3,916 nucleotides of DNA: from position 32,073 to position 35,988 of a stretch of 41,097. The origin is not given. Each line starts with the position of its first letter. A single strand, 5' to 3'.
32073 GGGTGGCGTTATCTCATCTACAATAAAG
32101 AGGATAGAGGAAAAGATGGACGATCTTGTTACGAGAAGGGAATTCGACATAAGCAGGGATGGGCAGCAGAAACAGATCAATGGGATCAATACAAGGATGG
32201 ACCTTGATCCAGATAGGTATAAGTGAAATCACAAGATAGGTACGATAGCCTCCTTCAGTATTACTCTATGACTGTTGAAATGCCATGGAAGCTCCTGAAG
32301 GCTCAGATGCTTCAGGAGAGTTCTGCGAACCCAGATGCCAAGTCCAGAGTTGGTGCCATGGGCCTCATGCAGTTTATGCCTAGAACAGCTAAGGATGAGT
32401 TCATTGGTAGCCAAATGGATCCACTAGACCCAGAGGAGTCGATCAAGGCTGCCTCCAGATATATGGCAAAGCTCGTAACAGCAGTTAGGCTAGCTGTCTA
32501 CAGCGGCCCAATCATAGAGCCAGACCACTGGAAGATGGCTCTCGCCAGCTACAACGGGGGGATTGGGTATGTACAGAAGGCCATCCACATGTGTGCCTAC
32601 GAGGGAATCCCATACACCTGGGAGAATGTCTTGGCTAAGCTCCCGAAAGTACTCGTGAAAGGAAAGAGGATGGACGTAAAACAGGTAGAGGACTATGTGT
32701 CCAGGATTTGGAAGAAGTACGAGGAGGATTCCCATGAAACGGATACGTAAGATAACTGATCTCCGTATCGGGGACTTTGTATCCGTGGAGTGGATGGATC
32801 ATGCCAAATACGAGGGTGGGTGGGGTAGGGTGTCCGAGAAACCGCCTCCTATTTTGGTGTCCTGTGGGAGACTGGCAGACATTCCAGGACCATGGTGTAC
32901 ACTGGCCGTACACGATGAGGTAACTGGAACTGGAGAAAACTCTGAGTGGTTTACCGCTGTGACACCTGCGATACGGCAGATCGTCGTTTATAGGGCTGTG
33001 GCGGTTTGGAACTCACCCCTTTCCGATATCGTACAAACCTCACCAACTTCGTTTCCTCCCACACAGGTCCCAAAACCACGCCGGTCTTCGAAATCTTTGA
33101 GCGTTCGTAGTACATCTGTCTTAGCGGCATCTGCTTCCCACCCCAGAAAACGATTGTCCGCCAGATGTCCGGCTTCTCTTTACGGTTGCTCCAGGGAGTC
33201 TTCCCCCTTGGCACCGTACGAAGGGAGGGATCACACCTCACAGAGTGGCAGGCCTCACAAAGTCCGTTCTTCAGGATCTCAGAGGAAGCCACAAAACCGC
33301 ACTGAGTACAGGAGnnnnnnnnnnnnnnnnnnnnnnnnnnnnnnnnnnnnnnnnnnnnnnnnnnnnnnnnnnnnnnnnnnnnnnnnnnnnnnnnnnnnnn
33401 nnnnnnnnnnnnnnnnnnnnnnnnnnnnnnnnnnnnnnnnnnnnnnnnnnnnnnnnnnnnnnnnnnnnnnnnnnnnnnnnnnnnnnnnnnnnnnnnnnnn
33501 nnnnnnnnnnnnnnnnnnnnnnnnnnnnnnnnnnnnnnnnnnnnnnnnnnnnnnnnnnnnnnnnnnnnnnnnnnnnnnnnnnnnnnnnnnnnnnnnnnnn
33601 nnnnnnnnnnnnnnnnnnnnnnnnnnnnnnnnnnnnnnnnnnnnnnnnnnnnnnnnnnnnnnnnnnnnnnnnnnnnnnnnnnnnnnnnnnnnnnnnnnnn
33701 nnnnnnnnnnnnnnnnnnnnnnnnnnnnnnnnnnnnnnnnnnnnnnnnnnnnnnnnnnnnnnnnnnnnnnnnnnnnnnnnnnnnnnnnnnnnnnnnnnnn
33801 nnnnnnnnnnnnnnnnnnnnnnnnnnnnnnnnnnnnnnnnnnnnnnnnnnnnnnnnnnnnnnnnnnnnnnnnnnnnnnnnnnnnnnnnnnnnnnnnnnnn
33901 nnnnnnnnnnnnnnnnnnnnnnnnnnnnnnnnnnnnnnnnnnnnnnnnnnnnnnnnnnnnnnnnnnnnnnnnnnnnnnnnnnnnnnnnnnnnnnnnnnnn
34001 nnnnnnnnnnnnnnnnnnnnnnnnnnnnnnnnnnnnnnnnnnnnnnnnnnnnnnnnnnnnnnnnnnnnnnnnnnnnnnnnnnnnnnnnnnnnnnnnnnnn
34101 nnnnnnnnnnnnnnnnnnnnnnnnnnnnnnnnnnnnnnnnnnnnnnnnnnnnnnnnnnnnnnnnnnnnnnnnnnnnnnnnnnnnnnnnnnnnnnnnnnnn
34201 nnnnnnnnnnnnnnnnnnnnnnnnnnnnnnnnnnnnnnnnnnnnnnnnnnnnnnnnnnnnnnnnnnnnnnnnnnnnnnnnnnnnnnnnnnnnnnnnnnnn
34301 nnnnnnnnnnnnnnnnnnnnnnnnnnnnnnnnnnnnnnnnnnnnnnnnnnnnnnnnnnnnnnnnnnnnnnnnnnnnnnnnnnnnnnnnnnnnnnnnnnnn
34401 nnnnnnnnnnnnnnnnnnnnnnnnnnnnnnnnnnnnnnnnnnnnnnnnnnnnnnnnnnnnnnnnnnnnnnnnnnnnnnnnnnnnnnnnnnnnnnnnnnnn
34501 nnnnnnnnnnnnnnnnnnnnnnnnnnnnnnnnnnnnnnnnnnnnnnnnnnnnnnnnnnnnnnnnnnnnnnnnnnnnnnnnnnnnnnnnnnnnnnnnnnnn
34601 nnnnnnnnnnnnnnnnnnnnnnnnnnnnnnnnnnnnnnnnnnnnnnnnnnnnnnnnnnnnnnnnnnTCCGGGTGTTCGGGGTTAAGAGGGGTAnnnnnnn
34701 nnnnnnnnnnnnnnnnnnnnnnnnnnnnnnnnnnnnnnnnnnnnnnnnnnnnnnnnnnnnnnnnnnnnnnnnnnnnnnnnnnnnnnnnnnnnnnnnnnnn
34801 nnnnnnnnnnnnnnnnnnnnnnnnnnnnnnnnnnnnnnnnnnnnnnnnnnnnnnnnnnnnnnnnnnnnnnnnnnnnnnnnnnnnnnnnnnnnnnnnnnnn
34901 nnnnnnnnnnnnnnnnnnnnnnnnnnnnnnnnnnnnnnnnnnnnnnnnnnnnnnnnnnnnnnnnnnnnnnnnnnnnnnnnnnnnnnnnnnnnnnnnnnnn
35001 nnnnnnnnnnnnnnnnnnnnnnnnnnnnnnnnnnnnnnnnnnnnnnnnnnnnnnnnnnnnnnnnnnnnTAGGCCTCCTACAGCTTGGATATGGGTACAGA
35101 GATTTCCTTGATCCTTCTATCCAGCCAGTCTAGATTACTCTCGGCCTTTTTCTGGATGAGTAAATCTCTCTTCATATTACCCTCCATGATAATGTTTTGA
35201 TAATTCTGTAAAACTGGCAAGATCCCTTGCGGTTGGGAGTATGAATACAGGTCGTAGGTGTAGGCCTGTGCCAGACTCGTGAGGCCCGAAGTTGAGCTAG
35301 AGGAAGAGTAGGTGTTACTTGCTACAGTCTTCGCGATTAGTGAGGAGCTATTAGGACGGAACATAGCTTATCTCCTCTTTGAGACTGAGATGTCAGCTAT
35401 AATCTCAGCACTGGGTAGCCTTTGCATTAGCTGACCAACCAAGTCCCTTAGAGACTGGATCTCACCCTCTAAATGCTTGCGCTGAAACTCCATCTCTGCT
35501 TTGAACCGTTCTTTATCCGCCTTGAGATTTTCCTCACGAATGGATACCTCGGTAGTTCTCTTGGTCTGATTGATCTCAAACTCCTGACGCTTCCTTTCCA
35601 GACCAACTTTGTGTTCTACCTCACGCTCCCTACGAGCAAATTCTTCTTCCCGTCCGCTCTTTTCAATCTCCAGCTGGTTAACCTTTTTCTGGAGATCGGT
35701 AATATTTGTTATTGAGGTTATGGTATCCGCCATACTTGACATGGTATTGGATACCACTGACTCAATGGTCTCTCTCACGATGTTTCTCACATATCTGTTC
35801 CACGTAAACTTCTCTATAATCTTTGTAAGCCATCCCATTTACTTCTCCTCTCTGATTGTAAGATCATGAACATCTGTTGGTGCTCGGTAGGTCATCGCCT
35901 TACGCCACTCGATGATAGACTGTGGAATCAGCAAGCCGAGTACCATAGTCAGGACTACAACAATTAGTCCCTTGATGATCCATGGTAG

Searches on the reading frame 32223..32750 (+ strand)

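Call 110: search_protein_families(library=pfam, proteins=[window:32223-32750:+], max_evalue=0.001)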
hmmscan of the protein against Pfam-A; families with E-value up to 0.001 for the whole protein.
window:32223-32750:+ (175 aa): 1 family
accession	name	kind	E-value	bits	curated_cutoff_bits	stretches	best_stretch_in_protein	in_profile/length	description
PF01464.25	SLT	-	2.5e-23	82.3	21.3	1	14-121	6-105/117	Transglycosylase SLT domain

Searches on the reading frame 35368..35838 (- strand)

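Call 43: search_protein_families(library=pfam, proteins=[window:35368-35838:-], max_evalue=0.01)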
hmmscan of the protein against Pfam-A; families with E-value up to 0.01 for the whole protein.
window:35368-35838:- (156 aa): 1 family
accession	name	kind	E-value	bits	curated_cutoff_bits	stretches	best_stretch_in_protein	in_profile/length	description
PF08202.16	MIS13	-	0.0034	17.2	23.5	1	41-137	155-253/300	Mis12-Mtw1 protein family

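Call 44: search_protein_families(library=phrogs, proteins=[window:35368-35838:-], max_evalue=0.001)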
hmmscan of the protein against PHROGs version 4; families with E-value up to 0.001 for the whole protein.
window:35368-35838:- (156 aa): 0 families
